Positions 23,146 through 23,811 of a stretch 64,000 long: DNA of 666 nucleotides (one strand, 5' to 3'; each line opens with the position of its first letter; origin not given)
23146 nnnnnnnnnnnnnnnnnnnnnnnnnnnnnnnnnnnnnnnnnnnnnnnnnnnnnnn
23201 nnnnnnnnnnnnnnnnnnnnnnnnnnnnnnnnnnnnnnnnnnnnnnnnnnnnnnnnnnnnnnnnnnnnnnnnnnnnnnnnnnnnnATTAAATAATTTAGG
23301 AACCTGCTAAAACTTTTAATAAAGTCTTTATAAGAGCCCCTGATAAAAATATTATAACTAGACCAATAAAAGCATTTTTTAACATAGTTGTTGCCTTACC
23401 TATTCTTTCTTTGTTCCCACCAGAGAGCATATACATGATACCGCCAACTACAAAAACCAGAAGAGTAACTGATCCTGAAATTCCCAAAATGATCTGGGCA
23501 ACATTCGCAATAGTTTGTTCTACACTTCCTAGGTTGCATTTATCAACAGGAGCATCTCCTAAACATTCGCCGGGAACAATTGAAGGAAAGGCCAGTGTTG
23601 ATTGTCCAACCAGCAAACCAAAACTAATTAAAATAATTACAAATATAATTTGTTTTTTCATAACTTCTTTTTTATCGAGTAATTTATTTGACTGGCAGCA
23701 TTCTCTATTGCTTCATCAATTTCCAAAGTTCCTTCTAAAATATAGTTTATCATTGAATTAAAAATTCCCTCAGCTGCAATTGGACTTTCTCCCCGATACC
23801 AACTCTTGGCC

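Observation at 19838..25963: Array of nine divergent paralogs of a secreted two-helix (VirB2/TrbC-pilin-like) protein, apparently co-transcribed with an orphan solute-binding lipoprotein and galU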

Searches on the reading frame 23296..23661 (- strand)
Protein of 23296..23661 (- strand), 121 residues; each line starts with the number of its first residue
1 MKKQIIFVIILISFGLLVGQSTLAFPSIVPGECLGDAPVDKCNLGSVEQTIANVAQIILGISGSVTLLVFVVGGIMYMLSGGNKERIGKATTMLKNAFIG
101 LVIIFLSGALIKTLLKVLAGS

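Call 3: search_protein_families(library=pfam, proteins=[window:23296-23661:-], max_evalue=1)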
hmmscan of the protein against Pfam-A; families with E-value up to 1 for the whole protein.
window:23296-23661:- (121 aa): 2 families
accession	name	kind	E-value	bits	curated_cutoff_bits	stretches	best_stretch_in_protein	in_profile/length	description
PF18895.5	T4SS_pilin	-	2.3e-10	40.8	26.6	1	46-111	4-68/71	Type IV secretion system pilin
PF04956.18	TrbC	-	0.00039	21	27.9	1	45-114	35-98/98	TrbC/VIRB2 pilin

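Call 4: search_protein_families(library=ncbifam, proteins=[window:23296-23661:-], max_evalue=1)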
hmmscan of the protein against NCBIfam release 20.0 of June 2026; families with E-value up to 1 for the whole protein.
window:23296-23661:- (121 aa): 1 family
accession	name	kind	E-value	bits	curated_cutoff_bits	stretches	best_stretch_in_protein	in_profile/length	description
NF045849.1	ICE_MMCAP2_0565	equivalog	9.7e-05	22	40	1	47-116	9-78/80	Mbov_0395 family pilin-like conjugal transfer protein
